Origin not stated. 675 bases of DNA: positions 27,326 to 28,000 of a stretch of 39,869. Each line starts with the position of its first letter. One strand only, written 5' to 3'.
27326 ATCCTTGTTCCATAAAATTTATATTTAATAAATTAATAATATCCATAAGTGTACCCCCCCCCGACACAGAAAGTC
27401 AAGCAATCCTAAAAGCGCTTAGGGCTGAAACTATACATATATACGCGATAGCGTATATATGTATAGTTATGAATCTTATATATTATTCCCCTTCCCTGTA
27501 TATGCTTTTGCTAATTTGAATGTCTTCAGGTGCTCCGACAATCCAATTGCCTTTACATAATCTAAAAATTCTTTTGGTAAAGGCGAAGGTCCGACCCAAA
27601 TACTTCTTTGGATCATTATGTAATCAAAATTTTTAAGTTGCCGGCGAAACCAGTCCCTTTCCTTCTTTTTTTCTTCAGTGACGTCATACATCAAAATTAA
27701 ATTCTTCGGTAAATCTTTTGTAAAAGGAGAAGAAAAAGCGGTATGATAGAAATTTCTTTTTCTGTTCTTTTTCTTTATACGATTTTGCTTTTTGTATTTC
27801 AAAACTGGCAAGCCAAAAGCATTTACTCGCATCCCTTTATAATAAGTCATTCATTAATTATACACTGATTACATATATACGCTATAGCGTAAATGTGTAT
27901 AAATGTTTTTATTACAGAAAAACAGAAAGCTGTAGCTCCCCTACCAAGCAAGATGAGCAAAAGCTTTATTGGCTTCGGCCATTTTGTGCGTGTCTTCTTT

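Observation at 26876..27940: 1.06-kb island between rpsG and fusA: a Cas2-fold basic protein plus a small acidic protein, framed by related palindromes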

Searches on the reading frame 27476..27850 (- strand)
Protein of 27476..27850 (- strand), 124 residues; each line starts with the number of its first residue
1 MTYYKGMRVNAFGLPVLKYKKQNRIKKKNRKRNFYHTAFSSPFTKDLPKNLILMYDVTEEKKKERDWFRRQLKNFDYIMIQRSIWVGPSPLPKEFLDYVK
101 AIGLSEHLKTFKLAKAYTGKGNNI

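Call 3: search_protein_families(library=pfam, proteins=[window:27476-27850:-], max_evalue=10)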
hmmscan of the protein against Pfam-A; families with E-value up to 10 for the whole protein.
window:27476-27850:- (124 aa): 2 families
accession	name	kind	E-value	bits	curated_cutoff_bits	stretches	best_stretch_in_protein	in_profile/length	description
PF20803.2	PaaX_M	-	5.3e-13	49.3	24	1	52-116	10-74/83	PaaX protein central Cas2-like domain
PF09827.14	CRISPR_Cas2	-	7e-06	26.6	23.8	1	51-97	3-45/74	CRISPR associated protein Cas2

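Call 4: search_protein_families(library=ncbifam, proteins=[window:27476-27850:-], max_evalue=10)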
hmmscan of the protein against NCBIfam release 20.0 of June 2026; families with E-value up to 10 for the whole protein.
window:27476-27850:- (124 aa): 2 families
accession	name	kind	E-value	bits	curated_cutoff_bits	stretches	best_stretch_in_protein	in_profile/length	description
TIGR01573.1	cas2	equivalog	1.1e-05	25.6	24.5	1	51-87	3-40/96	CRISPR-associated endonuclease Cas2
TIGR02277.1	PaaX_trns_reg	equivalog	0.062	12.8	264.55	1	52-101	92-139/279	phenylacetic acid degradation operon negative regulatory protein PaaX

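Call 9: find_homologous_proteins(query=window:27476-27850:-, max_evalue=0.001)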
Query window:27476-27850:- (124 aa): 1550 proteins with E <= 0.001 among 1555 candidates; the best 120 are listed.
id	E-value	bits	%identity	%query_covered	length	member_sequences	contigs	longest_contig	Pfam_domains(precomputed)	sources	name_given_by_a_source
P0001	7.3e-78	276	100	100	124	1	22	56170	PF20803.3,PF09827.15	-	-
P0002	2.6e-76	271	98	100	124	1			PF20803.3,PF09827.15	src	-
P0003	4.6e-67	241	85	100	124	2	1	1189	PF20803.3,PF09827.15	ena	-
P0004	4.8e-67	241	86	100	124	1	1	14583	PF20803.3,PF09827.15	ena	-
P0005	7.3e-67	241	88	100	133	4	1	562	PF20803.3,PF09827.15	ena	-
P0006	1.8e-66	240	86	100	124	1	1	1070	PF20803.3,PF09827.15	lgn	-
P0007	3.0e-66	239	88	97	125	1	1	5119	PF20803.3,PF09827.15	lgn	-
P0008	3.5e-66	239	85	100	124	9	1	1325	PF20803.3,PF09827.15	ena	-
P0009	1.6e-65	236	88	97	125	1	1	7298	PF20803.3,PF09827.15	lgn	-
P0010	3.8e-65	235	87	97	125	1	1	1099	PF20803.3,PF09827.15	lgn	-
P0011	5.3e-65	235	87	97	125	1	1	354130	PF20803.3,PF09827.15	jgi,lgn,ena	-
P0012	6.4e-65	235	85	100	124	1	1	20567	PF20803.3,PF09827.15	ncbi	-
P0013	9.3e-65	234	87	97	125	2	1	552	PF20803.3,PF09827.15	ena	-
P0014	1.1e-64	234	84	100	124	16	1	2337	PF20803.3,PF09827.15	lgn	-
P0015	1.6e-64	233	83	100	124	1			PF20803.3,PF09827.15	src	-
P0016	7.3e-64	231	83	97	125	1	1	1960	PF20803.3,PF09827.15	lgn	-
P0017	9.0e-64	231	85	97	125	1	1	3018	PF20803.3,PF09827.15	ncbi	-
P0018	2.1e-63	230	86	97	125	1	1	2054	PF20803.3,PF09827.15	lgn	-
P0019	6.2e-63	228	84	97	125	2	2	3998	PF20803.3,PF09827.15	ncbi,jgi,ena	-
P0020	6.2e-63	228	85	97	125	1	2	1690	PF20803.3,PF09827.15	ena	-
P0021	9.6e-63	228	81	100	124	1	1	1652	PF20803.3,PF09827.15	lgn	-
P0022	2.5e-62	226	84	98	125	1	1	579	PF20803.3,PF09827.15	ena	-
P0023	3.3e-62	226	83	100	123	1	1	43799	PF20803.3,PF09827.15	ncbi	-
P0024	4.7e-62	225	81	100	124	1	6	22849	PF20803.3,PF09827.15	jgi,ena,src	-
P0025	1.1e-61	224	84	97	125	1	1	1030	PF20803.3,PF09827.15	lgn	-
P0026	1.2e-61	224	83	97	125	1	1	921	PF20803.3,PF09827.15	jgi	-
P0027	1.4e-61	224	83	97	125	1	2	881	PF20803.3,PF09827.15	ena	-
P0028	1.5e-61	224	84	97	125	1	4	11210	PF20803.3,PF09827.15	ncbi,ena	-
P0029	1.8e-61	223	83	97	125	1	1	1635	PF20803.3,PF09827.15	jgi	jgi:DNA-binding transcriptional regulator PaaX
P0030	2.2e-61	223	87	92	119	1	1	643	PF20803.3,PF09827.15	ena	-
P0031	2.5e-61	223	83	97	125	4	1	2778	PF20803.3,PF09827.15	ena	-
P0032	2.9e-61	223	83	97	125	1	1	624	PF20803.3,PF09827.15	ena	-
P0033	4.6e-61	222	83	97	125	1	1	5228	PF20803.3,PF09827.15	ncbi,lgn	-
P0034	5.2e-61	222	82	97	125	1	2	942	PF20803.3,PF09827.15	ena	-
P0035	1.5e-60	220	84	95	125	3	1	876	PF20803.3,PF09827.15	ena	-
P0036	1.5e-60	220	87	92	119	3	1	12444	PF20803.3,PF09827.15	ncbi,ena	-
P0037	1.8e-60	220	78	98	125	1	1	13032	PF20803.3,PF09827.15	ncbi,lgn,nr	ncbi:MAG: CRISPR-associated endonuclease Cas2 [bacterium]|nr:CRISPR-associated endonuclease Cas2 [ba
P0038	1.8e-60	220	81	97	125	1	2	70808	PF20803.3,PF09827.15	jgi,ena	jgi:DNA-binding transcriptional regulator PaaX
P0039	2.6e-60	220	82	97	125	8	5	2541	PF20803.3,PF09827.15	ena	-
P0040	3.5e-60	219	80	98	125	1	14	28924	PF20803.3,PF09827.15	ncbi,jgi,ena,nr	ncbi:MAG: hypothetical protein US18_C0012G0004 [Parcubacteria group bacterium GW2011_GWB1_36_5]|nr:M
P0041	6.6e-60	218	80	98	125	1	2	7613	PF20803.3,PF09827.15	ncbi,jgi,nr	ncbi:MAG TPA: CRISPR-associated endonuclease Cas2 [Candidatus Paceibacterota bacterium]|jgi:DNA-bind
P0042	6.8e-60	218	83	97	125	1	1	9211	PF20803.3,PF09827.15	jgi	jgi:DNA-binding transcriptional regulator PaaX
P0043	2.6e-59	216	81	97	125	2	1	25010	PF20803.3,PF09827.15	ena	-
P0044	3.4e-59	216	79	98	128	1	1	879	PF20803.3,PF09827.15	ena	-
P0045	5.8e-59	215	81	97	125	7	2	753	PF20803.3,PF09827.15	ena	-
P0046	7.9e-59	215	81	95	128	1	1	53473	PF20803.3,PF09827.15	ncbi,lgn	ncbi:MAG: CRISPR-associated endonuclease Cas2 [Candidatus Paceibacterota bacterium]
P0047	1.0e-58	214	80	97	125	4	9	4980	PF20803.3,PF09827.15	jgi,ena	-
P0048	1.4e-58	214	81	97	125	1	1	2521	PF20803.3,PF09827.15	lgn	-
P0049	2.3e-58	213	80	97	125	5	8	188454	PF20803.3,PF09827.15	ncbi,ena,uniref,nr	ncbi:CRISPR-associated endonuclease Cas2 [Candidatus Nomurabacteria bacterium RIFOXYB1_FULL_39_16]|u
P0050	3.2e-58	213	81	97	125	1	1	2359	PF20803.3,PF09827.15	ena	-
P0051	4.7e-58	212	78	98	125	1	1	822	PF20803.3,PF09827.15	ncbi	-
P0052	4.7e-58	212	78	97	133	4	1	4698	PF20803.3,PF09827.15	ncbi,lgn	-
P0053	6.4e-58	212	77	98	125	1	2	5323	PF20803.3,PF09827.15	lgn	-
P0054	7.7e-58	212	77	100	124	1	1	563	PF20803.3,PF09827.15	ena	-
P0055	1.3e-57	211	76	99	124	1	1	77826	PF20803.3,PF09827.15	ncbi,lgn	ncbi:MAG: CRISPR-associated endonuclease Cas2 [Patescibacteria group bacterium]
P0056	1.4e-57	211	80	95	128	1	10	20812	PF20803.3,PF09827.15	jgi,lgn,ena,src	-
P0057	3.3e-57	210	78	97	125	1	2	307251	PF20803.3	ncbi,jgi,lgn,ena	ncbi:MAG: hypothetical protein WCT29_02380 [Candidatus Paceibacterota bacterium]|jgi:DNA-binding tra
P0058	6.6e-57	209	82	94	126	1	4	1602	PF20803.3,PF09827.15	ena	-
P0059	3.4e-56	206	82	92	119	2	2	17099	PF20803.3,PF09827.15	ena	-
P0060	4.3e-56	206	75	97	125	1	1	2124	PF20803.3,PF09827.15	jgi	jgi:DNA-binding transcriptional regulator PaaX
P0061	7.5e-56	205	76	97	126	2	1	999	PF20803.3,PF09827.15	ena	-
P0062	8.2e-56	205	77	100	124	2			PF20803.3,PF09827.15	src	-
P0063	9.6e-56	205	75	98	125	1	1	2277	PF20803.3,PF09827.15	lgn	-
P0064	5.0e-55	203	74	98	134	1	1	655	PF20803.3,PF09827.15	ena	-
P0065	9.0e-55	202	72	98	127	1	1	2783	PF20803.3,PF09827.15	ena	-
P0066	3.3e-54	200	77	100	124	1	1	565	PF20803.3,PF09827.15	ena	-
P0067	4.7e-54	199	79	94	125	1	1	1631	PF20803.3,PF09827.15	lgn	-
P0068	4.8e-54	199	73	100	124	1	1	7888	PF20803.3,PF09827.15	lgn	-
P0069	5.2e-53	196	73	98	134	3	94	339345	PF20803.3,PF09827.15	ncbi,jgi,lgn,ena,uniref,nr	ncbi:MAG: hypothetical protein UT98_C0001G0058 [Candidatus Nomurabacteria bacterium GW2011_GWF2_40_3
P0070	9.9e-53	195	71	98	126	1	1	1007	PF20803.3,PF09827.15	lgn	-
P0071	2.3e-52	194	72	95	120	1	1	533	PF20803.3,PF09827.15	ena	-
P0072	2.3e-52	194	77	92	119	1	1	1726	PF20803.3,PF09827.15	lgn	-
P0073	4.7e-52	193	67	98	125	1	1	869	PF20803.3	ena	-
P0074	3.1e-51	190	72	98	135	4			PF20803.3,PF09827.15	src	-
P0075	5.1e-51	190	70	98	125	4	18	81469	PF20803.3,PF09827.15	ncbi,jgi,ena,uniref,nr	ncbi:hypothetical protein A3C67_02830 [Candidatus Nomurabacteria bacterium RIFCSPHIGHO2_02_FULL_42_1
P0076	6.3e-51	189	76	94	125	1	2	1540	PF20803.3,PF09827.15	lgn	-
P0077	6.6e-51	189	71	98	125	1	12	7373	PF20803.3,PF09827.15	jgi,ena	-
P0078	9.1e-51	189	70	98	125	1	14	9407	PF20803.3,PF09827.15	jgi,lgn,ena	-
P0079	9.2e-51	189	71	97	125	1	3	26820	PF20803.3,PF09827.15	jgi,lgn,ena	jgi:DNA-binding transcriptional regulator PaaX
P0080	1.2e-50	188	69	98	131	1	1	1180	PF20803.3,PF09827.15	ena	-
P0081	1.4e-50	188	70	98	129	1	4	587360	PF20803.3,PF09827.15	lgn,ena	-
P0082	1.9e-50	188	69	95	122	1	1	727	PF20803.3,PF09827.15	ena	-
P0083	2.0e-50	188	69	98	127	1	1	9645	PF20803.3,PF09827.15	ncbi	ncbi:MAG: CRISPR-associated endonuclease Cas2 [Parcubacteria group bacterium]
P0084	2.2e-50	188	71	94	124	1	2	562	PF20803.3,PF09827.15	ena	-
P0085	3.3e-50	187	69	98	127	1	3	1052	PF20803.3,PF09827.15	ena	-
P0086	3.9e-50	187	70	98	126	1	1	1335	PF20803.3,PF09827.15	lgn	-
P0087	7.6e-50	186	72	97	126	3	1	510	PF20803.3,PF09827.15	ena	-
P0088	8.5e-50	186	73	95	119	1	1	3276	PF20803.3,PF09827.15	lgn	-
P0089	1.0e-49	185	69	98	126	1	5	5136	PF20803.3,PF09827.15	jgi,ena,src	-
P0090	1.7e-49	185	72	93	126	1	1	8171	PF20803.3,PF09827.15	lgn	-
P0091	2.3e-49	184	69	98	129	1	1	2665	PF20803.3,PF09827.15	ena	-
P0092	2.7e-49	184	67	95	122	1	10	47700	PF20803.3,PF09827.15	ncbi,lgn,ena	-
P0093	2.9e-49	184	69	100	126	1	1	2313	PF20803.3,PF09827.15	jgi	jgi:DNA-binding transcriptional regulator PaaX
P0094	3.5e-49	184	70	98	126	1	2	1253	PF20803.3,PF09827.15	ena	-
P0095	3.7e-49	184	65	100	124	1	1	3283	PF20803.3,PF09827.15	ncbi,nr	ncbi:MAG: CRISPR-associated endonuclease Cas2 [Candidatus Staskawiczbacteria bacterium]|nr:CRISPR-as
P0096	4.1e-49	184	70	98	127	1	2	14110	PF20803.3,PF09827.15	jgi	-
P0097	4.1e-49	184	72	94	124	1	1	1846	PF20803.3,PF09827.15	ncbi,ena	-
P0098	4.3e-49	183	70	93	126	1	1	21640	PF20803.3,PF09827.15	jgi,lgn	jgi:DNA-binding transcriptional regulator PaaX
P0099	4.3e-49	183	72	97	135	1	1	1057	PF20803.3,PF09827.15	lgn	-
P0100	5.3e-49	183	66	98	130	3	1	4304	PF20803.3,PF09827.15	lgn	-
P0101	6.2e-49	183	69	95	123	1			PF20803.3,PF09827.15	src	-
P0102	7.6e-49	183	68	98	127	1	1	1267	PF20803.3,PF09827.15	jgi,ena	-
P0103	8.5e-49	182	70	94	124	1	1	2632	PF20803.3,PF09827.15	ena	-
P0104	9.1e-49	182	67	98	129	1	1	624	PF20803.3,PF09827.15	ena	-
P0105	9.4e-49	182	68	97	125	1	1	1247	PF20803.3,PF09827.15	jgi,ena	-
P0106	1.7e-48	182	67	98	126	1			PF20803.3,PF09827.15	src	-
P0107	3.6e-48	180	67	100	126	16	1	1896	PF20803.3,PF09827.15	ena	-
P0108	5.3e-48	180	68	94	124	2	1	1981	PF20803.3,PF09827.15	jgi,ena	-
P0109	6.2e-48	180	68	98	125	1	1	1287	PF20803.3,PF09827.15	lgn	-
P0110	7.7e-48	179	69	94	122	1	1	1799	PF20803.3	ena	-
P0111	9.6e-48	179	67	93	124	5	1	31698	PF20803.3,PF09827.15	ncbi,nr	ncbi:hypothetical protein IT399_02995 [Candidatus Nomurabacteria bacterium]|nr:hypothetical protein 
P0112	1.6e-47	178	66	96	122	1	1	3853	PF20803.3,PF09827.15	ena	-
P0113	1.6e-47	178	67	95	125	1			PF20803.3,PF09827.15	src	-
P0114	1.6e-47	178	66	95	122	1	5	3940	PF20803.3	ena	-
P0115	1.6e-47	178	67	98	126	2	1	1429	PF20803.3,PF09827.15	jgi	jgi:DNA-binding transcriptional regulator PaaX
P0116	1.7e-47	178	66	98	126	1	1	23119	PF20803.3,PF09827.15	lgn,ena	-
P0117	1.8e-47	178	64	97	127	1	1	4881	PF20803.3,PF09827.15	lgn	-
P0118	1.8e-47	178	71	94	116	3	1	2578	PF20803.3,PF09827.15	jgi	-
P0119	2.0e-47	178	65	98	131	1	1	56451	PF20803.3,PF09827.15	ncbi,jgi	ncbi:MAG: CRISPR-associated endonuclease Cas2 [Candidatus Paceibacterota bacterium]|jgi:spore matura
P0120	2.2e-47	178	65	98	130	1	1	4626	PF20803.3,PF09827.15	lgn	-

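Call 11: find_encoding_contigs(protein=P0011, flank=6000, max_places=3)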
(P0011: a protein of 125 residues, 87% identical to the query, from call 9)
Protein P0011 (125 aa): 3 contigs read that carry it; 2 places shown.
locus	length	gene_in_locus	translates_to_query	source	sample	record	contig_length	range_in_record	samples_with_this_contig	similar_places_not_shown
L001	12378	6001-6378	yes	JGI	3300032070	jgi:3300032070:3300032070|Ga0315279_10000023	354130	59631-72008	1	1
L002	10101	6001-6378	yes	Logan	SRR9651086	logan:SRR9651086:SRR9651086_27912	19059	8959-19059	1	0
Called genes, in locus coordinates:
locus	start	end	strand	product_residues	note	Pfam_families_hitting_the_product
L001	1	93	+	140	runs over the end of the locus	PF03946:Ribosomal_L11_N, PF00298:Ribosomal_L11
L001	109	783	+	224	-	PF02592:Vut_1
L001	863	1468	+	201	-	PF01996:F420_ligase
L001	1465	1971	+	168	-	PF00383:dCMP_cyt_deam_1, PF14437:MafB19-deam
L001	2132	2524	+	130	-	-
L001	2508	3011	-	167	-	PF00186:DHFR_1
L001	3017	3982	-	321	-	PF00303:Thymidylat_synt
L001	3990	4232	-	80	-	PF00830:Ribosomal_L28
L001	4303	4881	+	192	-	PF02163:Peptidase_M50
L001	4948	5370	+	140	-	PF00164:Ribosom_S12_S23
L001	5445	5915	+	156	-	PF00177:Ribosomal_S7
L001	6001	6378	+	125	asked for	PF09827:CRISPR_Cas2 (weak), PF20803:PaaX_M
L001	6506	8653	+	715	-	PF00009:GTP_EFTU, PF03144:GTP_EFTU_D2, PF22042:EF-G_D2, PF14492:EFG_III, PF16658:RF3_C (weak), PF03764:EFG_IV, PF00679:EFG_C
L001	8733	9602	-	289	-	-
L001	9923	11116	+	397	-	PF00009:GTP_EFTU, PF03144:GTP_EFTU_D2, PF03143:GTP_EFTU_D3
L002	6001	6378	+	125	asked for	PF09827:CRISPR_Cas2 (weak), PF20803:PaaX_M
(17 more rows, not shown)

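Call 12: find_encoding_contigs(protein=P0069, flank=6000, max_places=3)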
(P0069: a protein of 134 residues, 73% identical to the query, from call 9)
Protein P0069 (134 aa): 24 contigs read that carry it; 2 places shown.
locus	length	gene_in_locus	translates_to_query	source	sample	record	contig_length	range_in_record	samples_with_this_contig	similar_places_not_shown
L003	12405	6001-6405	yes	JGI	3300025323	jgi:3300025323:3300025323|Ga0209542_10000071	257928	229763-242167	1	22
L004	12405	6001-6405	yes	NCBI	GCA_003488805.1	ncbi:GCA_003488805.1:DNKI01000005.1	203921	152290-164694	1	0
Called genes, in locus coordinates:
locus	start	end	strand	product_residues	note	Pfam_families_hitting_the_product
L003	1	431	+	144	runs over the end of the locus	-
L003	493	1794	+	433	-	PF00270:DEAD, PF00271:Helicase_C, PF16203:ERCC3_RAD25_C (weak)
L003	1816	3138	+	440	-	-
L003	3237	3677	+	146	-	-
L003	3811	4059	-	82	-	PF00830:Ribosomal_L28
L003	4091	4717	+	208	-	PF02163:Peptidase_M50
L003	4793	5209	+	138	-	PF00164:Ribosom_S12_S23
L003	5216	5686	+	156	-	PF00177:Ribosomal_S7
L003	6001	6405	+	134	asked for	PF09827:CRISPR_Cas2 (weak), PF20803:PaaX_M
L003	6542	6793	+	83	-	-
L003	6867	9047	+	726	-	PF00009:GTP_EFTU, PF22042:EF-G_D2, PF03144:GTP_EFTU_D2, PF14492:EFG_III, PF16658:RF3_C (weak), PF03764:EFG_IV, PF00679:EFG_C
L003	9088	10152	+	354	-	PF01180:DHO_dh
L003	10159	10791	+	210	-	PF00156:Pribosyltran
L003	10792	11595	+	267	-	PF00215:OMPdecase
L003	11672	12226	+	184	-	-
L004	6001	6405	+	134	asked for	PF09827:CRISPR_Cas2 (weak), PF20803:PaaX_M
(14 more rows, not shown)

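Call 13: find_encoding_contigs(protein=P0081, flank=6000, max_places=3)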
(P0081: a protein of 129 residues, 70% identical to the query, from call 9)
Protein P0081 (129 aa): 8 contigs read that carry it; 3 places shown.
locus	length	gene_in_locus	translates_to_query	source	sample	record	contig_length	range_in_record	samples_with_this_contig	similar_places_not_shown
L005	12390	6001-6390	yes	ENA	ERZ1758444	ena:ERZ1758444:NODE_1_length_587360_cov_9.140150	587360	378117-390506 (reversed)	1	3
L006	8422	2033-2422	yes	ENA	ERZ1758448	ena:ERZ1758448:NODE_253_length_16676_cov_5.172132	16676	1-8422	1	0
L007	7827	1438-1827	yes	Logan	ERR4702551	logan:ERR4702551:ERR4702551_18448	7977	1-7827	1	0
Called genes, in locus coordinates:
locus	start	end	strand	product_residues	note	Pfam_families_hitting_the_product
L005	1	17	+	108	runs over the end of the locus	PF12643:MazG-like (weak)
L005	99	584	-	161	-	PF00186:DHFR_1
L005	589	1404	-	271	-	PF00303:Thymidylat_synt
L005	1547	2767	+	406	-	PF00270:DEAD, PF04851:ResIII (weak), PF16203:ERCC3_RAD25_C (weak), PF00271:Helicase_C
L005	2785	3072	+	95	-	-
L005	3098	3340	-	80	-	PF00830:Ribosomal_L28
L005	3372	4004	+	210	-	PF02163:Peptidase_M50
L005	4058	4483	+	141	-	PF00164:Ribosom_S12_S23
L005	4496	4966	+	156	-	PF00177:Ribosomal_S7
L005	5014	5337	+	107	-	-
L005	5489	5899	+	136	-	-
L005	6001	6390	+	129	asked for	PF09827:CRISPR_Cas2 (weak), PF20803:PaaX_M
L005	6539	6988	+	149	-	-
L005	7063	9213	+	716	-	PF00009:GTP_EFTU, PF03144:GTP_EFTU_D2, PF22042:EF-G_D2, PF14492:EFG_III, PF16658:RF3_C (weak), PF03764:EFG_IV, PF00679:EFG_C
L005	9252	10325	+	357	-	PF01180:DHO_dh, PF01207:Dus (faint)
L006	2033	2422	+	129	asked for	PF09827:CRISPR_Cas2 (weak), PF20803:PaaX_M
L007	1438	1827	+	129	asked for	PF09827:CRISPR_Cas2 (weak), PF20803:PaaX_M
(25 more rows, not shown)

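Call 19: search_solved_structures(query=A1, max_evalue=10, show_alignments=2)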
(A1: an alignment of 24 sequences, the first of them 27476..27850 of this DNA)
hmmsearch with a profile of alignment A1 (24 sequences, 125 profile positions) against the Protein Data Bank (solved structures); distinct sequences matched with E-value up to 10: 3.
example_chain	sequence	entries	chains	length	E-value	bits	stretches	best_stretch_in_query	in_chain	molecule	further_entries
3exc_X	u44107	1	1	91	0.047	16.9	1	51-103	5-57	Uncharacterized protein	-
5x9a_A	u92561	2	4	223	0.33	14.2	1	26-77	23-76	Calaxin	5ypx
5xvn_E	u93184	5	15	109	0.56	13.5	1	51-86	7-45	CRISPR-associated endoribonuclease Cas2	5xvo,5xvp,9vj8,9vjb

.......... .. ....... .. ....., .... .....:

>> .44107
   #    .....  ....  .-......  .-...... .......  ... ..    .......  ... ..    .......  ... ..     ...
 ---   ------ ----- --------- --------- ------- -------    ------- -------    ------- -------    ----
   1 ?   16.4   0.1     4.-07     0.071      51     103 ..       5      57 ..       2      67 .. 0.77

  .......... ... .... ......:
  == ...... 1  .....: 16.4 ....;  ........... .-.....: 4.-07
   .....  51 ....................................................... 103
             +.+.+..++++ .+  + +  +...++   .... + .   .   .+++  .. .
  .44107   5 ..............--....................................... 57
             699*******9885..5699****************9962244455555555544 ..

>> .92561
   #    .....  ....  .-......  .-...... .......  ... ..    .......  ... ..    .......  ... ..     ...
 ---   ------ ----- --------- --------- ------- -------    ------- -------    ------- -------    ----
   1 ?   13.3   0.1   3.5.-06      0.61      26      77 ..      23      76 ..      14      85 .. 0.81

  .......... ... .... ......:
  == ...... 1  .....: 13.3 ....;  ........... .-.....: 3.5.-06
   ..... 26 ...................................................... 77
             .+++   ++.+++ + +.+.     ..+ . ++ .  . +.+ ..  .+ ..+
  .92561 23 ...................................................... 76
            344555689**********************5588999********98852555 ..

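Call 27: predict_structure(alignment_id=A1)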
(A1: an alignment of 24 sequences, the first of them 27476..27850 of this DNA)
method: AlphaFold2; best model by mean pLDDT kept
length: 124 residues; sequences in the alignment: 24
mean_pLDDT: 67.9   pTM: 0.56
mean pLDDT of the five models: 67.9, 67.3, 58.9, 58.4, 48.9
residues with pLDDT >= 90: 0; 70-90: 69; 50-70: 33; < 50: 22
segments of 3 or more residues with pLDDT < 50: 12-26, 121-124
pLDDT, mean of each block of 10 residues (from residue 1): 54 47 47 59 68 80 80 80 81 77 79 75 41
secondary structure, 60 per line:
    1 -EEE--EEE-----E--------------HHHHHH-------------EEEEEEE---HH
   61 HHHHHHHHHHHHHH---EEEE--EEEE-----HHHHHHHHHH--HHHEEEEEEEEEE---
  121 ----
elements in order: E2-4 E7-9 H30-35 E49-55 H59-74 E78-81 E84-87 H93-102 E108-117

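Call 28: search_protein_representatives(protein=window:27476-27850:-)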
Query: 124 residues. Proteins with E-value up to 0.001 (for the whole library): 1042; up to 1e-10: 111; up to 1e-30: 4. The best 150 are listed.
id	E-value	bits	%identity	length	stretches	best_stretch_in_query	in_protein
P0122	3.7e-36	140.0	65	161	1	2-118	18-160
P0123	1.7e-35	137.9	54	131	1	3-122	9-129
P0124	9.0e-34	132.3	56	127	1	2-120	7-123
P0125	5.0e-33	129.9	54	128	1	4-122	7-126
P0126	1.6e-30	121.8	82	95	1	1-71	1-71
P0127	3.0e-29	117.7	50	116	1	13-119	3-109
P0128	3.1e-29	117.7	61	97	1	30-118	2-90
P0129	1.2e-28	115.8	61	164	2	38-121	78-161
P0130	2.0e-28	115.0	52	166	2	17-119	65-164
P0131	3.3e-28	114.4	56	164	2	30-119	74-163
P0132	3.8e-28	114.2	57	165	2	29-119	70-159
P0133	2.0e-26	108.6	51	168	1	23-117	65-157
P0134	3.1e-26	108.0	51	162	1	28-120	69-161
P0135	5.3e-26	107.2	56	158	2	35-117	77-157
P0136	1.0e-25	106.3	56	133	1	2-92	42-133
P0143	2.4e-21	92.2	46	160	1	23-116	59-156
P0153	5.9e-18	81.2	43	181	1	26-117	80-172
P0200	1.2e-12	64.1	41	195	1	31-113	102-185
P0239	2.0e-10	57.0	38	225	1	25-113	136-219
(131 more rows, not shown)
